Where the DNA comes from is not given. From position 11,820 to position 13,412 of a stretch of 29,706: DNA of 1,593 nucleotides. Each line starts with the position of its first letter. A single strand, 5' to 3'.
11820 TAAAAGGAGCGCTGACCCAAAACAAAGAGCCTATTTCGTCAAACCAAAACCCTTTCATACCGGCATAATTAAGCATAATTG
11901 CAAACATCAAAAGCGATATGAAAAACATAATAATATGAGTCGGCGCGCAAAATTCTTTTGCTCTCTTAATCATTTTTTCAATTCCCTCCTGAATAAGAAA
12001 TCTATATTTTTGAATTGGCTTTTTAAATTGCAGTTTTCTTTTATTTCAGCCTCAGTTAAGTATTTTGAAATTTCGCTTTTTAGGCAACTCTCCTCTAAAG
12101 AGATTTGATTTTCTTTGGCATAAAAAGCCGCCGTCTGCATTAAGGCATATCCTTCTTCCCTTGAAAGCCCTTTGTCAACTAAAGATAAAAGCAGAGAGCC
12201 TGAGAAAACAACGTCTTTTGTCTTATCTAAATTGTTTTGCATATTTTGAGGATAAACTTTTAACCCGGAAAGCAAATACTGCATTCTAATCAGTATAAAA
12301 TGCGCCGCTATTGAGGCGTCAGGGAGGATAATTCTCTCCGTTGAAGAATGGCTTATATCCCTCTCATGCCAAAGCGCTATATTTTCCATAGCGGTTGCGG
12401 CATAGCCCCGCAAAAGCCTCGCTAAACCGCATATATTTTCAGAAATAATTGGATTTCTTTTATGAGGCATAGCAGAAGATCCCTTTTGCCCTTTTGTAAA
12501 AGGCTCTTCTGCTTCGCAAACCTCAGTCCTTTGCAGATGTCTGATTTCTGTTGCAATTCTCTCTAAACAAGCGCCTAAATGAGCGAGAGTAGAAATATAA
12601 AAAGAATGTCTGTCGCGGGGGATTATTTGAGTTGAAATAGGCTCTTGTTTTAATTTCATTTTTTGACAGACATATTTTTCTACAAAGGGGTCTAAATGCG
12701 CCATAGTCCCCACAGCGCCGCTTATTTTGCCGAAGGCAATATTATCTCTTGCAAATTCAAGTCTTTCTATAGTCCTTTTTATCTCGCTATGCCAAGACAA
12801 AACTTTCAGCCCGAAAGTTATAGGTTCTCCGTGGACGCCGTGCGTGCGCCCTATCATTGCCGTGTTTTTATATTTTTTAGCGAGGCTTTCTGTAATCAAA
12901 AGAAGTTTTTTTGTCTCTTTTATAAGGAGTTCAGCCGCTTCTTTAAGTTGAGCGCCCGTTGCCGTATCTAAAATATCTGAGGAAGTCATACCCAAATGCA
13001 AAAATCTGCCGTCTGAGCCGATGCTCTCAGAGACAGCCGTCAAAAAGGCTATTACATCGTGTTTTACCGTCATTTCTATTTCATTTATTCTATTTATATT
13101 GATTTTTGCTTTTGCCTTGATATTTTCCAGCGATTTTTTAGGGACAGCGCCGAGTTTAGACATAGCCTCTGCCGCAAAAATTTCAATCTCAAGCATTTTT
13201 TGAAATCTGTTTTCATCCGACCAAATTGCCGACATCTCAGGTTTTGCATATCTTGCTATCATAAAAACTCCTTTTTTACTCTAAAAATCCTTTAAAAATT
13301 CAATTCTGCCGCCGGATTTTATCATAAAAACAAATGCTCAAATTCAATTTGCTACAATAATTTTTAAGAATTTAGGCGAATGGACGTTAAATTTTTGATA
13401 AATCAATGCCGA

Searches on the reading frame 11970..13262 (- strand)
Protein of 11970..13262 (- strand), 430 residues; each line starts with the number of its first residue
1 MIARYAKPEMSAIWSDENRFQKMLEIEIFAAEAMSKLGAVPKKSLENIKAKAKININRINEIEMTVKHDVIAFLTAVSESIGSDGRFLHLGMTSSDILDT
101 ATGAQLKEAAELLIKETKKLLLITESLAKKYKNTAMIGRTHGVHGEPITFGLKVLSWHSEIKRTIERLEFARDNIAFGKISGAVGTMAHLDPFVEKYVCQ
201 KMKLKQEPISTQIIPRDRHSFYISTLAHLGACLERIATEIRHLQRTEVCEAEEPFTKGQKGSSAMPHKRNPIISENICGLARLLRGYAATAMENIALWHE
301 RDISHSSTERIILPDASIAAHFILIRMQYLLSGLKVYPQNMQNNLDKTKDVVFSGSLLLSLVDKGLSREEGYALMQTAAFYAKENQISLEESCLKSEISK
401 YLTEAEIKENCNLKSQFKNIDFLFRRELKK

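Call 15: search_protein_families(library=pfam, proteins=[window:11970-13262:-])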
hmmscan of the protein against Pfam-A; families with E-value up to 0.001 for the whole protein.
window:11970-13262:- (430 aa): 2 families
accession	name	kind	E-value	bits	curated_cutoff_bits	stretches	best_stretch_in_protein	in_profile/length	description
PF00206.25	Lyase_1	-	1.8e-51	175.9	27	1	6-282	6-308/312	Lyase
PF10397.14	ADSL_C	-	6.8e-10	39.6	32.7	1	351-426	2-78/79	Adenylosuccinate lyase C-terminus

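Call 22: find_encoding_contigs(protein=window:11970-13262:-, flank=10000)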
Protein window:11970-13262:- (430 aa): no gene with exactly this product is on record in the collection.

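Call 45: find_homologous_proteins(query=window:11970-13262:-, max_evalue=1e-150)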
Query window:11970-13262:- (430 aa): 496 proteins with E <= 1e-150 among 8000 candidates; the best 120 are listed.
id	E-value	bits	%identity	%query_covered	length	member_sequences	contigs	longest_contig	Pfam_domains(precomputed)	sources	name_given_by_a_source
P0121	1.3e-278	941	100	100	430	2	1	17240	PF10397.15,PF00206.26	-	-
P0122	2.6e-219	746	77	100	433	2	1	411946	PF10397.15,PF00206.26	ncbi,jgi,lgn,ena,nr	ncbi:MAG: adenylosuccinate lyase [Endomicrobia bacterium]|nr:adenylosuccinate lyase [Endomicrobiia b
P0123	1.4e-217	740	76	100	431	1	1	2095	PF10397.15,PF00206.26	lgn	-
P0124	2.0e-217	740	77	100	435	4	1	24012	PF10397.15,PF00206.26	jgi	jgi:adenylosuccinate lyase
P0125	5.4e-217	739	76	100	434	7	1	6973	PF10397.15,PF00206.26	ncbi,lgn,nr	ncbi:adenylosuccinate lyase [Endomicrobiia bacterium]|nr:adenylosuccinate lyase [Endomicrobiia bacte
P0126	3.1e-216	736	75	100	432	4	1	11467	PF10397.15,PF00206.26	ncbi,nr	ncbi:MAG: adenylosuccinate lyase [Endomicrobium sp.]|nr:adenylosuccinate lyase [Endomicrobium sp.]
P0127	2.5e-215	733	73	100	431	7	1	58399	PF10397.15,PF00206.26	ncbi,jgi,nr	ncbi:MAG: adenylosuccinate lyase [Endomicrobium sp.]|jgi:adenylosuccinate lyase|nr:adenylosuccinate 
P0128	3.3e-215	733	74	100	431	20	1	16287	PF10397.15,PF00206.26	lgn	-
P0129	5.1e-215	732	75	100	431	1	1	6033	PF10397.15,PF00206.26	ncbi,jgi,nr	ncbi:MAG: adenylosuccinate lyase [Elusimicrobiota bacterium]|jgi:adenylosuccinate lyase|nr:adenylosu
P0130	1.0e-214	731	76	99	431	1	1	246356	PF10397.15,PF00206.26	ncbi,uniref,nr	ncbi:adenylosuccinate lyase [Candidatus Endomicrobiellum agilis]|uniref:adenylosuccinate lyase n=1 T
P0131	2.1e-214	730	76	100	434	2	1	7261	PF10397.15,PF00206.26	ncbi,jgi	-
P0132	2.4e-214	730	75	99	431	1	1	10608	PF10397.15,PF00206.26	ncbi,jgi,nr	ncbi:MAG: adenylosuccinate lyase [Endomicrobium sp.]|jgi:adenylosuccinate lyase|nr:adenylosuccinate 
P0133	2.5e-214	730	74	100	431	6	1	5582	PF10397.15,PF00206.26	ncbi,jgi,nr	ncbi:MAG: adenylosuccinate lyase [Endomicrobium sp.]|jgi:adenylosuccinate lyase|nr:adenylosuccinate 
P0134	3.8e-214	729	74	100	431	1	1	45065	PF10397.15,PF00206.26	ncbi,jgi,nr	ncbi:MAG: adenylosuccinate lyase [Endomicrobium sp.]|jgi:adenylosuccinate lyase|nr:adenylosuccinate 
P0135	5.6e-214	729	76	100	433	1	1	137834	PF10397.15,PF00206.26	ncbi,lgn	-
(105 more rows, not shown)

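Call 46: find_encoding_contigs(protein=P0121, flank=3000)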
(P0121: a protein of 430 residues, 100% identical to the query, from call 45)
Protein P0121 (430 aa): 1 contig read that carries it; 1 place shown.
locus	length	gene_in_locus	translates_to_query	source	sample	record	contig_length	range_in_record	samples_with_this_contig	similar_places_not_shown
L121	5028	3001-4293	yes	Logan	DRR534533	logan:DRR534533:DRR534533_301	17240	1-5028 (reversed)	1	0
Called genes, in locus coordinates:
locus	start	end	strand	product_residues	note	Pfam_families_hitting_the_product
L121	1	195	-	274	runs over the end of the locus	PF01678:DAP_epimerase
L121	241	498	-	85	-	PF00381:PTS-HPr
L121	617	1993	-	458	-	PF14691:Fer4_20, PF00890:FAD_binding_2 (faint), PF01134:GIDA (faint), PF07992:Pyr_redox_2, PF13450:NAD_binding_8 (weak), PF13738:Pyr_redox_3 (weak), PF00070:Pyr_redox (weak)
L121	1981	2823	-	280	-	PF10418:DHODB_Fe-S_bind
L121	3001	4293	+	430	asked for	PF00206:Lyase_1, PF10397:ADSL_C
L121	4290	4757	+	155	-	-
